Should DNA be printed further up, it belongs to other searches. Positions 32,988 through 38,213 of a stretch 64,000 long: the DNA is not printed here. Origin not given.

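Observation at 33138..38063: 1641-aa protein: ~1200-aa unrecognised N-terminal region plus MoxR/AAA_5-type ATPase, with no vWA partner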

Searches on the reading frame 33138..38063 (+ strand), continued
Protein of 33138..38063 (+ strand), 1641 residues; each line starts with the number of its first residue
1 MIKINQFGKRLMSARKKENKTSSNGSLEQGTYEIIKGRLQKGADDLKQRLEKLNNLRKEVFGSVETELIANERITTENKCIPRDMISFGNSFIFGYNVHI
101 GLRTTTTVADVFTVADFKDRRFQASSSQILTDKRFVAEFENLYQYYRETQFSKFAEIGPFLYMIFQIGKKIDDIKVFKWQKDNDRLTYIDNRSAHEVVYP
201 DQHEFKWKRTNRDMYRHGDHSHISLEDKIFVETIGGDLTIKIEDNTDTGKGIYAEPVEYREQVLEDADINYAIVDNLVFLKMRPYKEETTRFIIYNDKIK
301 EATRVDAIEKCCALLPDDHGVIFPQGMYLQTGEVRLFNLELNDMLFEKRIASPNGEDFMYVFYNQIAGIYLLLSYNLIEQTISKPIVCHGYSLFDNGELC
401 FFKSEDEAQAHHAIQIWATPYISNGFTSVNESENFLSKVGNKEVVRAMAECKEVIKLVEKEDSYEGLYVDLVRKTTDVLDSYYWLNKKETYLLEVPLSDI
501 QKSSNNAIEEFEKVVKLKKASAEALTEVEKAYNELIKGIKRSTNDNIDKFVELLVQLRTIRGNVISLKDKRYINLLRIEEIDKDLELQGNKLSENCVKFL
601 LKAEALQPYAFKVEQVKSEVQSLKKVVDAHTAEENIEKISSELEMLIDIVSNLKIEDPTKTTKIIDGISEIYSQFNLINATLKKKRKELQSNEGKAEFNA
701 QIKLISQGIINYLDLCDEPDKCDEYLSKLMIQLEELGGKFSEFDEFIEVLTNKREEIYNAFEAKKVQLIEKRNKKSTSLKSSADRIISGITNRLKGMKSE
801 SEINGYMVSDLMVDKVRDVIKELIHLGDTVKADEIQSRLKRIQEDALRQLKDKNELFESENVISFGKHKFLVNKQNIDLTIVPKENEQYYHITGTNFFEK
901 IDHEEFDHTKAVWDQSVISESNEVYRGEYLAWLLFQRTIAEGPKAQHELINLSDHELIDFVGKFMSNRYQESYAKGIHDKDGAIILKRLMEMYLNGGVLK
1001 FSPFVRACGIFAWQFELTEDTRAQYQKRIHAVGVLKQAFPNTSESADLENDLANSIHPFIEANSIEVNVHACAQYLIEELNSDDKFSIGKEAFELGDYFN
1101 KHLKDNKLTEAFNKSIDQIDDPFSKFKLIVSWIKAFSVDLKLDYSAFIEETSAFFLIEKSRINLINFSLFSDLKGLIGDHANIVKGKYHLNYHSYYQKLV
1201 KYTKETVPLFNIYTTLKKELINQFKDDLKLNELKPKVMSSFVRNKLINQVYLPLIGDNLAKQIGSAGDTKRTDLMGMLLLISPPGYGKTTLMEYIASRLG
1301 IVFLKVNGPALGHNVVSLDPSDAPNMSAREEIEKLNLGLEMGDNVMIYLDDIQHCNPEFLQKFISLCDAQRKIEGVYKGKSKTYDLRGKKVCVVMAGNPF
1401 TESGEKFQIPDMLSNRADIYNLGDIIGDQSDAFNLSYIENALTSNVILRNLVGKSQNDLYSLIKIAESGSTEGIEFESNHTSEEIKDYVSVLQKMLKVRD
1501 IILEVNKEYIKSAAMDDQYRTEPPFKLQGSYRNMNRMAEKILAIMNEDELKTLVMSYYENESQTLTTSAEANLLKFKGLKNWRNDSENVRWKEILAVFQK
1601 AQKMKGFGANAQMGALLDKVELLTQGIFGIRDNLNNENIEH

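Call 36: search_protein_families(library=padloc, proteins=[window:33138-38063:+], max_evalue=0.01)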
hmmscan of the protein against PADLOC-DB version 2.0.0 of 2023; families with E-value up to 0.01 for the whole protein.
window:33138-38063:+ (1641 aa): 2 families
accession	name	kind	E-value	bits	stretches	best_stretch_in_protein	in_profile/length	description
PDLC04140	mad8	-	0.00063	17.3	1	1274-1468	26-179/314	mads_8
PDLC04232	IetA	-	0.0023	15.4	1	1278-1306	119-147/330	-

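Call 66: search_dna_similar(query=window:33138-38060:+, collection=plasmids, mode=protein, max_rows=25)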
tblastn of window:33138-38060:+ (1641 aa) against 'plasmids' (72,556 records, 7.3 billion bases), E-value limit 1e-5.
Records with a match: 13; places in all: 13; records where one place covers at least 80% of the query: 13.
Best place of each record, by identity: <60% 13.
By first word of the organism name: Streptomyces 3; Proteus 2; Deinococcus 2; Hymenobacter 1; Pseudomonas 1; Nonomuraea 1; Vibrio 1; Photobacterium 1; Halomonas 1.
By predicted mobility (MOB-suite, as given by PLSDB): non-mobilizable 10; mobilizable 3.
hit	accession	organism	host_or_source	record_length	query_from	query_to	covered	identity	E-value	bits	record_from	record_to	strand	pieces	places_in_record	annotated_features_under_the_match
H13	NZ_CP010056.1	Hymenobacter sp. DG25B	single cell,soil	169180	27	1637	98%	48.8%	0e+0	1682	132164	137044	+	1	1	DNA repair ATPase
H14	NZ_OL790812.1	Proteus mirabilis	-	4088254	17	1623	98%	39.5%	0e+0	1229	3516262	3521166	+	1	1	none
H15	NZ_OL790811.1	Proteus mirabilis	-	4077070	17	1623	98%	39.5%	0e+0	1229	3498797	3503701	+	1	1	none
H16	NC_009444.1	Pseudomonas fluorescens SBW25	-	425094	18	1606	97%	39.7%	0e+0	1223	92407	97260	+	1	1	DNA repair ATPase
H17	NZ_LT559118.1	Nonomuraea gerenzanensis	-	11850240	27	1620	97%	39.3%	0e+0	1213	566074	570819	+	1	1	none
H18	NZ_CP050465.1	Vibrio campbellii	single cell,seawater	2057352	30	1632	98%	38.1%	0e+0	1174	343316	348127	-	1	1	none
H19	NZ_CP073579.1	Photobacterium sp. GJ3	-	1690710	19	1627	98%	37.2%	0e+0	1150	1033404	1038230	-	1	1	record has no annotation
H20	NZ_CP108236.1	Streptomyces sp. NBC_00080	-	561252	15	1627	98%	36.6%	0e+0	1172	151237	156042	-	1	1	DNA repair ATPase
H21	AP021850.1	Deinococcus grandis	-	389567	21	1615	97%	35.6%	0e+0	1102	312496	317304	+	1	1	hypothetical protein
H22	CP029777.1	Deinococcus actinosclerus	mixed culture,wastewater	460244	30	1615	97%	35.7%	0e+0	1080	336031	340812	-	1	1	DNA repair protein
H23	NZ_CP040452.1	Halomonas sp. PA16-9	-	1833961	17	1627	98%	35.2%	0e+0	1118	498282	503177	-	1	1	none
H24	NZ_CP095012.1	Streptomyces sp. 2P-4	cell culture,mudflats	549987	13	1598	97%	33.0%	0e+0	932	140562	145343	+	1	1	DNA repair ATPase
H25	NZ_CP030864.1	Streptomyces globosus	cell culture,environment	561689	13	1598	97%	33.0%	0e+0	931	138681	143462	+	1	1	DNA repair ATPase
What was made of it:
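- Copies occur on plasmids and megaplasmids (call 66).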

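Call 67: get_annotated_region(hit=H16, flank=7000)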
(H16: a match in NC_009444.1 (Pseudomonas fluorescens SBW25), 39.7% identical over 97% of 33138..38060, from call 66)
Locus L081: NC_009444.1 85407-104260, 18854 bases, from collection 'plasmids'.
description: Pseudomonas fluorescens SBW25 plasmid pQBR103, complete sequence
organism: Pseudomonas fluorescens SBW25 (NCBI taxid 216595)
taxonomy: Bacteria; Pseudomonadota; Gammaproteobacteria; Pseudomonadales; Pseudomonadaceae; Pseudomonas; Pseudomonas fluorescens; Pseudomonas fluorescens SBW25
host: -; source: -; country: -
typing (MOB-suite, as given by PLSDB): non-mobilizable; replicon rep_cluster_1081; mating-pair formation MPF_I
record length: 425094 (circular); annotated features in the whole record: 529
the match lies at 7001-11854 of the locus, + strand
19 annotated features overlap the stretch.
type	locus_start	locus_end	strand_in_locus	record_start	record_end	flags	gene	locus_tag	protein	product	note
CDS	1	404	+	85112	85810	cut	-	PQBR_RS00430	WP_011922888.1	PspA/IM30 family protein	-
CDS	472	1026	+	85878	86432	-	-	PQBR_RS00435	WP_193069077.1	rhomboid family intramembrane serine protease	-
CDS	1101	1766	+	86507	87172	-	-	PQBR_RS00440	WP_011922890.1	DUF2491 family protein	-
CDS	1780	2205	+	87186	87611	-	-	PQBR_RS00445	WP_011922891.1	DUF350 domain-containing protein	-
CDS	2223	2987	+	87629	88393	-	-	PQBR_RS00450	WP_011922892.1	DUF1190 domain-containing protein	-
CDS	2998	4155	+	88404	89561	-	-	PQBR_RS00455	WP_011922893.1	glutathionylspermidine synthase family protein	-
CDS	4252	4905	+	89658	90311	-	-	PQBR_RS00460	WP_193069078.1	hypothetical protein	-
CDS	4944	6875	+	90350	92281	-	-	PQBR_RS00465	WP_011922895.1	SPFH domain-containing protein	-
CDS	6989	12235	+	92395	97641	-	-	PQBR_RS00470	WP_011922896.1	DNA repair ATPase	-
CDS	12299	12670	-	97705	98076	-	-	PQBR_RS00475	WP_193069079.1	histone-like nucleoid-structuring protein, MvaT/MvaU family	GO:0071824 - protein-DNA complex organization [Evidence IEA]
CDS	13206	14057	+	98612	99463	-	-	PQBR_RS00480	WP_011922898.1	hypothetical protein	-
CDS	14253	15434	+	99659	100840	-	-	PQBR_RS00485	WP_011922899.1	C2H2-type zinc finger protein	-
CDS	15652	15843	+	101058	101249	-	-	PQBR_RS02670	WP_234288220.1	hypothetical protein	-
CDS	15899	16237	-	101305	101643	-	-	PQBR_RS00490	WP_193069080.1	hypothetical protein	-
CDS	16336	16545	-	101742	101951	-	-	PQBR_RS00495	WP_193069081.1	hypothetical protein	-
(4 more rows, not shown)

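Call 68: get_annotated_region(hit=H20, flank=7000)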
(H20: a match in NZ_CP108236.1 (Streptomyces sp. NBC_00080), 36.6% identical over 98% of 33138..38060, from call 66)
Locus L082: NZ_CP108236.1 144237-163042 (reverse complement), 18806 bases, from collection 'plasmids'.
description: Streptomyces sp. NBC_00080 plasmid unnamed1, complete sequence
organism: Streptomyces sp. NBC_00080 (NCBI taxid 2975645)
taxonomy: Bacteria; Actinomycetota; Actinomycetes; Kitasatosporales; Streptomycetaceae; Streptomyces; Streptomyces sp. NBC 00080
host: -; source: -; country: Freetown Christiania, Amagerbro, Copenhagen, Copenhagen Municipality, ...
typing (MOB-suite, as given by PLSDB): non-mobilizable; replicon rep_cluster_43
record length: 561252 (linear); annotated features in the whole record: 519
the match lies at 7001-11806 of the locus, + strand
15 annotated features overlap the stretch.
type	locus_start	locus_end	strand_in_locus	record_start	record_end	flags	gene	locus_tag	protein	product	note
CDS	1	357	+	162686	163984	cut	-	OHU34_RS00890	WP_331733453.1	ArsB/NhaD family transporter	-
CDS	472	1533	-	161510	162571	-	-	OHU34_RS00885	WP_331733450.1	helix-turn-helix domain-containing protein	-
CDS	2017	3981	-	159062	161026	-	-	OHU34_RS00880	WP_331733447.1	NAD-binding protein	GO:0006813 - potassium ion transport [Evidence IEA]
CDS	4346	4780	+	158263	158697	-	-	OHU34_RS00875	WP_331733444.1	hypothetical protein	-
CDS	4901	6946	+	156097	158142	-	-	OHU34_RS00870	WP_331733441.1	flotillin family protein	-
CDS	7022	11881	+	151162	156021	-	-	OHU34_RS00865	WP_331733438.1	DNA repair ATPase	-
CDS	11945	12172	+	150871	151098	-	-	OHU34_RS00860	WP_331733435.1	hypothetical protein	-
CDS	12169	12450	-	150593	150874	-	-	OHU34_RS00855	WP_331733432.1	hypothetical protein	-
CDS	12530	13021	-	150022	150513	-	-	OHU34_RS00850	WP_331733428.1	CBS domain-containing protein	-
CDS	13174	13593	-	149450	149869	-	-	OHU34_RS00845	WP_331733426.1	hypothetical protein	-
CDS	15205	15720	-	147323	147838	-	-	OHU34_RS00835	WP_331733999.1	hypothetical protein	-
CDS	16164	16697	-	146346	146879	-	-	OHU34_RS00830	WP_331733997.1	TerD family protein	-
CDS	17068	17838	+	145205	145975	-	-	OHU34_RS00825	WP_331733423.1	hypothetical protein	-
CDS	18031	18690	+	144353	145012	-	-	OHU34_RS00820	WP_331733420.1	superoxide dismutase family protein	-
CDS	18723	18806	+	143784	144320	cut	-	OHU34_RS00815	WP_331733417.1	copper resistance protein CopC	-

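Call 69: get_annotated_region(hit=H14, flank=7000)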
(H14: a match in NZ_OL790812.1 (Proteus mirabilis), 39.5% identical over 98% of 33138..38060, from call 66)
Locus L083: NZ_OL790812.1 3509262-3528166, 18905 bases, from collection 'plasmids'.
description: Proteus mirabilis strain H110 plasmid unnamed, complete sequence
organism: Proteus mirabilis (NCBI taxid 584)
taxonomy: Bacteria; Pseudomonadota; Gammaproteobacteria; Enterobacterales; Morganellaceae; Proteus; Proteus mirabilis
host: -; source: -; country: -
typing (MOB-suite, as given by PLSDB): mobilizable; relaxase MOBP
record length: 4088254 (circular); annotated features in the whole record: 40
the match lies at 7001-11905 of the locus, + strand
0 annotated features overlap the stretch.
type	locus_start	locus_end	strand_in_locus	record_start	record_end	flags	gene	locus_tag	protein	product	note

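Call 82: find_encoding_contigs(protein=P0003, flank=8000, max_places=2)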
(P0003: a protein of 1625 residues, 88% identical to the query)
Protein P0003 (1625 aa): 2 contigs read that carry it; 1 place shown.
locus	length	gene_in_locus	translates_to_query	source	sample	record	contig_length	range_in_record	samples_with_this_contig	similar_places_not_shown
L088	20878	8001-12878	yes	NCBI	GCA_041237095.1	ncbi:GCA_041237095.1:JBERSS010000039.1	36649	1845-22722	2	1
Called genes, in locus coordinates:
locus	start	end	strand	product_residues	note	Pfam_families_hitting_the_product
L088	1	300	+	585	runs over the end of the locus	PF00801:PKD (faint), PF06832:BiPBP_C (faint), PF14041:Lipoprotein_21 (faint), PF17957:Big_7, PF11008:DUF2846 (faint), PF16355:DUF4982 (faint), PF17957:Big_7, PF18962:Por_Secre_tail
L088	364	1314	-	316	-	PF01207:Dus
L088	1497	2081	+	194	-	PF04542:Sigma70_r2, PF08281:Sigma70_r4_2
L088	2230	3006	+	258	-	PF02014:Reeler, PF18962:Por_Secre_tail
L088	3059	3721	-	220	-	PF12844:HTH_19, PF01381:HTH_3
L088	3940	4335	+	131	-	PF22550:CesT_Tir_1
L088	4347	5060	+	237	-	PF04012:PspA_IM30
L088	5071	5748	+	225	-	-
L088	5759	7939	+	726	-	-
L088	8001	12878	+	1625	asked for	PF12458:DUF3686, PF25472:DUF7902, PF00004:AAA (weak), PF07728:AAA_5 (faint)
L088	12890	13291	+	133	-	PF05099:TerB (faint)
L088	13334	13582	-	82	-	-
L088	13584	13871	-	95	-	-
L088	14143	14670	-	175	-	PF00027:cNMP_binding (weak)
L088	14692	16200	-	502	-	PF18962:Por_Secre_tail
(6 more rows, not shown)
